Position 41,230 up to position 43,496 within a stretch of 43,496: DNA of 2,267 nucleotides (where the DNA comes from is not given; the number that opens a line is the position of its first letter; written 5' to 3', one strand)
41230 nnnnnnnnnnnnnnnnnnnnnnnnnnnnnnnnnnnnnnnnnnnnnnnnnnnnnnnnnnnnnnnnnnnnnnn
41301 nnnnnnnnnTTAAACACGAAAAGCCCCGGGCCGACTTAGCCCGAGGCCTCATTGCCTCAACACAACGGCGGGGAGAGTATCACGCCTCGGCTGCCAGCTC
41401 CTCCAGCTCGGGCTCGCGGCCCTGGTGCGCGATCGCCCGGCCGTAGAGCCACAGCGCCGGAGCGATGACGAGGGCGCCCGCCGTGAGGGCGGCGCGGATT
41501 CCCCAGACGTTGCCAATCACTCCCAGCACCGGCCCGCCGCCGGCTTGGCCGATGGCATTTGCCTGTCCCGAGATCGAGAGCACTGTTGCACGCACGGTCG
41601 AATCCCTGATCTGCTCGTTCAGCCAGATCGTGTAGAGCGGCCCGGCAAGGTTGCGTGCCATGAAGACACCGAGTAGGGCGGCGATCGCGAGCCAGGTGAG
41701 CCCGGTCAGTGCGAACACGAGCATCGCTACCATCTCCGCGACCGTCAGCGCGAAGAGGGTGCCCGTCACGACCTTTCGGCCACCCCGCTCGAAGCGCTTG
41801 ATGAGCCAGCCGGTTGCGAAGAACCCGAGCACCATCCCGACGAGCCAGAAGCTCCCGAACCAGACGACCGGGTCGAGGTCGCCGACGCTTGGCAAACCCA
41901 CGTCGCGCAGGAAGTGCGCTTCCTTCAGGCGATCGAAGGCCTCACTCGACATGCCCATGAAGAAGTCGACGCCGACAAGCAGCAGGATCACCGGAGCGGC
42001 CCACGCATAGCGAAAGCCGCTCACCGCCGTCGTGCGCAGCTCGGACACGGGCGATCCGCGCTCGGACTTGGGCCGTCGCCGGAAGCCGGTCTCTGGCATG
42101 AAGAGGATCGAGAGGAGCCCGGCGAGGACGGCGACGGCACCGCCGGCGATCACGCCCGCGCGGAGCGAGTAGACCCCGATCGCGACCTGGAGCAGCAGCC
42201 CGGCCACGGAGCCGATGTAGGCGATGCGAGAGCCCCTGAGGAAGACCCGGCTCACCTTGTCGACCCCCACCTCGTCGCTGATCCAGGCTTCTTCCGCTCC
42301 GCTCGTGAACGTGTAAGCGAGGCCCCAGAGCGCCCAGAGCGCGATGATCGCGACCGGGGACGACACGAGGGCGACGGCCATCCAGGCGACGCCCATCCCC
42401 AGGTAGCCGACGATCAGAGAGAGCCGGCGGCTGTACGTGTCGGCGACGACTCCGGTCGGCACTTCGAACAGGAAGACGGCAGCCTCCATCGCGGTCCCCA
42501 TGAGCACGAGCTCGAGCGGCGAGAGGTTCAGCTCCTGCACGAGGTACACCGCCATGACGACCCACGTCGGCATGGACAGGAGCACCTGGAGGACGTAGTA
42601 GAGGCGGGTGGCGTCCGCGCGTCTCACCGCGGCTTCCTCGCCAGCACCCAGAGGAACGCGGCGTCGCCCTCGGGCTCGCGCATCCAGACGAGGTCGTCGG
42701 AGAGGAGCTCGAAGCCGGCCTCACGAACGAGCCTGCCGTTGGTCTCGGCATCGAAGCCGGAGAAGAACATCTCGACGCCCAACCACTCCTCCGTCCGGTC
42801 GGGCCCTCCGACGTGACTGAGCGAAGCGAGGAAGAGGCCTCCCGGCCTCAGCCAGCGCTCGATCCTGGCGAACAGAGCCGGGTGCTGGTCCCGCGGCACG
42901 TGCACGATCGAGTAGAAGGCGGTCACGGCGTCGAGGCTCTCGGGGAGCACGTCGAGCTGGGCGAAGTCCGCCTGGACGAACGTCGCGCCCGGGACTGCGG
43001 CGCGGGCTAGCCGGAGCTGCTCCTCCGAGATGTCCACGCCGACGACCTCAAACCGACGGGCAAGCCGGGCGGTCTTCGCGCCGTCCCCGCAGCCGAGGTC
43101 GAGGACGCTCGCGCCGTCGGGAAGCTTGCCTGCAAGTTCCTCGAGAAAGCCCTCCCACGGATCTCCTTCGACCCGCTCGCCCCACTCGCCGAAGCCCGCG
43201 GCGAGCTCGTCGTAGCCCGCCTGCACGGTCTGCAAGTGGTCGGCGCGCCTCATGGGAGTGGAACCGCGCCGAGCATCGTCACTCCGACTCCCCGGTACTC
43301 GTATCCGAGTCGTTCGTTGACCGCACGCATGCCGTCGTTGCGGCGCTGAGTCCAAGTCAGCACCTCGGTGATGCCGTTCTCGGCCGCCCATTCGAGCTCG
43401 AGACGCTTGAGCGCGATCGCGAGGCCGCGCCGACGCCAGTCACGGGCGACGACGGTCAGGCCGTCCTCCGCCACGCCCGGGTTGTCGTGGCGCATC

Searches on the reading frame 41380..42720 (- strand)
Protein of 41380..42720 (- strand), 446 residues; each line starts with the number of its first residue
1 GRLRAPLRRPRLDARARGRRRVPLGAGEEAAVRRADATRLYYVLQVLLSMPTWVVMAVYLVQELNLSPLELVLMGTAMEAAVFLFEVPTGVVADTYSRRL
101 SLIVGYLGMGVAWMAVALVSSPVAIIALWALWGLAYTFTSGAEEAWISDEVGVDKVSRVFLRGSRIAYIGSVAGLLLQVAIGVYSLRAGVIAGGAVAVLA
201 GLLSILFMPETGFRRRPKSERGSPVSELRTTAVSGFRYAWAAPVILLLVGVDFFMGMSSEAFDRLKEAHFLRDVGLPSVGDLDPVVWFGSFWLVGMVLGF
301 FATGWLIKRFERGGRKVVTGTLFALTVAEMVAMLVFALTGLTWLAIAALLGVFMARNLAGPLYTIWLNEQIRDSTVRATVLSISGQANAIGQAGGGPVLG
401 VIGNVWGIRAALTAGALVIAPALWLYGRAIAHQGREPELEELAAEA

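Call 24: search_protein_families(library=pfam, proteins=[window:41380-42720:-], max_evalue=0.0001)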
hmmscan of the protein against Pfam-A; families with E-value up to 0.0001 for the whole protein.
window:41380-42720:- (446 aa): 1 family
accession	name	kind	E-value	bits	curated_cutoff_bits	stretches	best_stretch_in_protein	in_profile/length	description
PF07690.21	MFS_1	-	7.7e-22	78.1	33.4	1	44-355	7-309/347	Major Facilitator Superfamily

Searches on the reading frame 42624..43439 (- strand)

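Call 24: search_protein_families(library=pfam, proteins=[window:42624-43439:-], max_evalue=0.0001)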
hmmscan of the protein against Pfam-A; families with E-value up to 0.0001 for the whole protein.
window:42624-43439:- (271 aa): 8 families
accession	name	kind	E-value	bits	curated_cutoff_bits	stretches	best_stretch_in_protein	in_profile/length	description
PF13649.12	Methyltransf_25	-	5.8e-23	81.8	27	1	112-201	1-97/97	Methyltransferase domain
PF08241.18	Methyltransf_11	-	7.1e-20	71.9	21.2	1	113-204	1-94/95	Methyltransferase domain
PF13489.12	Methyltransf_23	-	1.7e-18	67.3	27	1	95-247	9-163/164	Methyltransferase domain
PF13847.12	Methyltransf_31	-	5.3e-14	52.6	27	1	108-207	3-111/145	Methyltransferase domain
PF08242.18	Methyltransf_12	-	8.8e-14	52.5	30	1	113-203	1-98/98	Methyltransferase domain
PF02353.26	CMAS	-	6e-12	45.9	27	1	105-207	59-166/273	Mycolic acid cyclopropane synthetase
PF01209.24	Ubie_methyltran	-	1.4e-07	31.6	20.1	1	95-204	35-150/233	ubiE/COQ5 methyltransferase family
PF01728.25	FtsJ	-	2.8e-05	24.5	24.1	1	106-168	19-84/181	FtsJ-like methyltransferase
